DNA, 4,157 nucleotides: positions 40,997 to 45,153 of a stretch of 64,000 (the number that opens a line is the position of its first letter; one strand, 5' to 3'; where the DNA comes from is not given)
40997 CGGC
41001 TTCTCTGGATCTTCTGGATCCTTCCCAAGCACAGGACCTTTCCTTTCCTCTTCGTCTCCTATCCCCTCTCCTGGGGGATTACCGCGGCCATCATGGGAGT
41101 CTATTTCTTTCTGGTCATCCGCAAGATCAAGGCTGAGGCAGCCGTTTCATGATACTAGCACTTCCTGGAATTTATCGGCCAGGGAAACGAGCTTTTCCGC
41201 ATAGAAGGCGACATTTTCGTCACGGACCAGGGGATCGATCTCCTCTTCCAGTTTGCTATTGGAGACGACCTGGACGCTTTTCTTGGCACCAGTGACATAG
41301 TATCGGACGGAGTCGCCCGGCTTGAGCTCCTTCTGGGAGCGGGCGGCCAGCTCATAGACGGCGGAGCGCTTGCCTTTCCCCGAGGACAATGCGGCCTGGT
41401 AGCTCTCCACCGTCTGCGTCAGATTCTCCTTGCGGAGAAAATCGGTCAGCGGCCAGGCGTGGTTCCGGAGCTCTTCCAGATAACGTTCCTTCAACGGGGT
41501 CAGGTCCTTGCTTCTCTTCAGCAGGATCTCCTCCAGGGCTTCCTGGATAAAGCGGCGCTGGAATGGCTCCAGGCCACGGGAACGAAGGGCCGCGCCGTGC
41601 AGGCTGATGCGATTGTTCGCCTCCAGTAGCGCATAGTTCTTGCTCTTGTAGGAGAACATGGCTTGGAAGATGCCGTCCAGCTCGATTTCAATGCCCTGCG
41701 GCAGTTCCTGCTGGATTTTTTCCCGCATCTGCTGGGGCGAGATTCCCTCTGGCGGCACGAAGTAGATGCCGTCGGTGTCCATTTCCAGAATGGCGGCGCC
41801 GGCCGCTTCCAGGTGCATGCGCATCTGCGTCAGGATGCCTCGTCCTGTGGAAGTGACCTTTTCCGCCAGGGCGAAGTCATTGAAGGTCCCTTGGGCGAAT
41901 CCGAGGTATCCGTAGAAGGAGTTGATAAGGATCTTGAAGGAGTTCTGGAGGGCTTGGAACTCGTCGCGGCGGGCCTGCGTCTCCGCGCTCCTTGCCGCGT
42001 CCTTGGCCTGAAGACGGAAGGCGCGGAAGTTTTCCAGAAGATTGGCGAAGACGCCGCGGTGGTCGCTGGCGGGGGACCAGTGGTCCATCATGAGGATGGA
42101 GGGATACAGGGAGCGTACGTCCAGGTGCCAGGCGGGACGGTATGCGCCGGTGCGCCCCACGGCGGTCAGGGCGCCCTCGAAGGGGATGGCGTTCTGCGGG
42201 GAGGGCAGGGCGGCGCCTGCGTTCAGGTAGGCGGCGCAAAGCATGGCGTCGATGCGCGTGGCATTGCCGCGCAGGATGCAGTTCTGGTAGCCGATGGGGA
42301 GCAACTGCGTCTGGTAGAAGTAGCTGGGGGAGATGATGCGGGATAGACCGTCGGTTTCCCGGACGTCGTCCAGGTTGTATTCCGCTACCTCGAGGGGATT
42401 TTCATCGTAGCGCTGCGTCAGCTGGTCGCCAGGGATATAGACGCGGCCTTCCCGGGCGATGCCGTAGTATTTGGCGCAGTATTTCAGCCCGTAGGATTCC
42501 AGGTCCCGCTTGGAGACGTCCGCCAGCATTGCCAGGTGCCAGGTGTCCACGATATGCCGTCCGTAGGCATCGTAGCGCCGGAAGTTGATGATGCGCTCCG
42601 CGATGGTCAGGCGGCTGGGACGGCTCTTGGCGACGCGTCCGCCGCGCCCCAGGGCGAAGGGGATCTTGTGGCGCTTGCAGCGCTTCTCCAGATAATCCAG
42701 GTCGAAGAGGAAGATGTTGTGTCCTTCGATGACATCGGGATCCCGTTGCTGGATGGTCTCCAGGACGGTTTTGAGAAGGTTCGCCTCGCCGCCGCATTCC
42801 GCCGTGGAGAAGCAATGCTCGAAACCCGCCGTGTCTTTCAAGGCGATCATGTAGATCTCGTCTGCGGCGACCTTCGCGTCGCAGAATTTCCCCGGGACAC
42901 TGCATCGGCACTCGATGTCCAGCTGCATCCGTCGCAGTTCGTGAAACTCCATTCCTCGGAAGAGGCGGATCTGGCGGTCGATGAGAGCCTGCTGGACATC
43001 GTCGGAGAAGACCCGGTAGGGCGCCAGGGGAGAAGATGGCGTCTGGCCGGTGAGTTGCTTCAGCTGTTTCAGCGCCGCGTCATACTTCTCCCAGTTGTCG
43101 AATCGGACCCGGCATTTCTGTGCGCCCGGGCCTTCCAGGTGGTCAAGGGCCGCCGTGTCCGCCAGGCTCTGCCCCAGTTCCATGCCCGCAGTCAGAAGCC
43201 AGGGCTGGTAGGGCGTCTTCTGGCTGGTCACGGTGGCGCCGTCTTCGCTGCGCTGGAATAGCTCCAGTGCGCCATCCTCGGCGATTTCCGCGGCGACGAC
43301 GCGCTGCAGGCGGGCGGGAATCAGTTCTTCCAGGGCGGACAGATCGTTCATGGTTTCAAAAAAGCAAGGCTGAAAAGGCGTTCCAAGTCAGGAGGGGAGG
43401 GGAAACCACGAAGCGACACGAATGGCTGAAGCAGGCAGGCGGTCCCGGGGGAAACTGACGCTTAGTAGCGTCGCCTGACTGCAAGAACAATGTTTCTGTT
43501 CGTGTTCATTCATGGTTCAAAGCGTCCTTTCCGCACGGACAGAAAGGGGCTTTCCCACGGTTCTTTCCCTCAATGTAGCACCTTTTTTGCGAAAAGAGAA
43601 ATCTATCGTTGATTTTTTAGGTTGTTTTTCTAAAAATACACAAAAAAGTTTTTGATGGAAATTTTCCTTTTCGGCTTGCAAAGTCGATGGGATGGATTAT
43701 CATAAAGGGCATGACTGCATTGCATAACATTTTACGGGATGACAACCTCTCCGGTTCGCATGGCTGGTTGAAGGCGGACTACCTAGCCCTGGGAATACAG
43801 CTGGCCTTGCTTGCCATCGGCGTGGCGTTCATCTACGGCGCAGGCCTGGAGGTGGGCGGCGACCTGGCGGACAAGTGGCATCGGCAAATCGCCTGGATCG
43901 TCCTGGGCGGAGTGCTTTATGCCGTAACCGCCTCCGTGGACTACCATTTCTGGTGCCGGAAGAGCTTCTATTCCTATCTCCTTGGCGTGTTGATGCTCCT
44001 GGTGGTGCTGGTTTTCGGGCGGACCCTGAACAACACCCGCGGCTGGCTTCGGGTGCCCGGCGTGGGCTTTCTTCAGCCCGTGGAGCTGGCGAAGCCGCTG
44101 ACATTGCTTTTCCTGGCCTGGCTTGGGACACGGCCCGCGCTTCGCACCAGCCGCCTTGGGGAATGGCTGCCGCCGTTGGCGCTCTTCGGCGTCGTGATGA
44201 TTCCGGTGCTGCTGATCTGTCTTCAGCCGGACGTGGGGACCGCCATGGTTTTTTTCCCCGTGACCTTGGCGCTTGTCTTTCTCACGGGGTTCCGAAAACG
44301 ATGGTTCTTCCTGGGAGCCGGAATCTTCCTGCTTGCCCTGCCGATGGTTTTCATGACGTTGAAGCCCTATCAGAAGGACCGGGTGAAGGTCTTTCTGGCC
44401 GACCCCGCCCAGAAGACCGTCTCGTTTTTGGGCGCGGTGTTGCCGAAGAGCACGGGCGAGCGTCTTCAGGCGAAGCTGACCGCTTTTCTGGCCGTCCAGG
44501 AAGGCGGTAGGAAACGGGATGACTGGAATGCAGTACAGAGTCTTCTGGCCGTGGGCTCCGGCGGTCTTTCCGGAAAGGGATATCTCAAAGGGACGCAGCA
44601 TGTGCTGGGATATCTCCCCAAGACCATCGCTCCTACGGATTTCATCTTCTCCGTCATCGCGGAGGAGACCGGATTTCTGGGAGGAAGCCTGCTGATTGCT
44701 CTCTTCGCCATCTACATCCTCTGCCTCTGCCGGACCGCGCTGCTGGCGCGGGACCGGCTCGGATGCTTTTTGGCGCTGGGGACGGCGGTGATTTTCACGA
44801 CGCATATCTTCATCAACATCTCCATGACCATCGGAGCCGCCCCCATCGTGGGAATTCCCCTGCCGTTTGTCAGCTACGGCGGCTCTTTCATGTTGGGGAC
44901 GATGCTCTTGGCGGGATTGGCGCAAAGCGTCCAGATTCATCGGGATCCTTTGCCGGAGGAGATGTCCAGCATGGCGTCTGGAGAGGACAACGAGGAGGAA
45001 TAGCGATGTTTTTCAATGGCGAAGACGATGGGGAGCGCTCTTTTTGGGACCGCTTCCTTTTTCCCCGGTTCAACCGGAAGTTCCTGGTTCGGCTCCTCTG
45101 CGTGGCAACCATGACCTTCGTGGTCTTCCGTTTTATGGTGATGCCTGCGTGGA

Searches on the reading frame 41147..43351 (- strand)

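Call 19: search_protein_families(library=pfam, proteins=[window:41147-43351:-], max_evalue=0.001)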
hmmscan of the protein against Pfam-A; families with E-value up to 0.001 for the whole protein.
window:41147-43351:- (734 aa): 3 families
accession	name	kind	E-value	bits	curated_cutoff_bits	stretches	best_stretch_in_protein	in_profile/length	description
PF00136.26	DNA_pol_B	-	7.6e-28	97.9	23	2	428-517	113-202/453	DNA polymerase family B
PF03104.25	DNA_pol_B_exo1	-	4.7e-14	52.8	23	1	137-290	62-240/242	DNA polymerase family B, exonuclease domain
PF13482.12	RNase_H_2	-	0.00012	22.5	22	1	165-334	16-158/165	RNase_H superfamily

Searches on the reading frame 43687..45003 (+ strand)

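Call 19: search_protein_families(library=pfam, proteins=[window:43687-45003:+], max_evalue=0.001)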
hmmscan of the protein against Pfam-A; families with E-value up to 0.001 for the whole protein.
window:43687-45003:+ (438 aa): 1 family
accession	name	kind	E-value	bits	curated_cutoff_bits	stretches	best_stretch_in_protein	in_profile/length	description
PF01098.24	FTSW_RODA_SPOVE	-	2e-72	244.6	26.4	1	37-418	6-353/356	Cell cycle protein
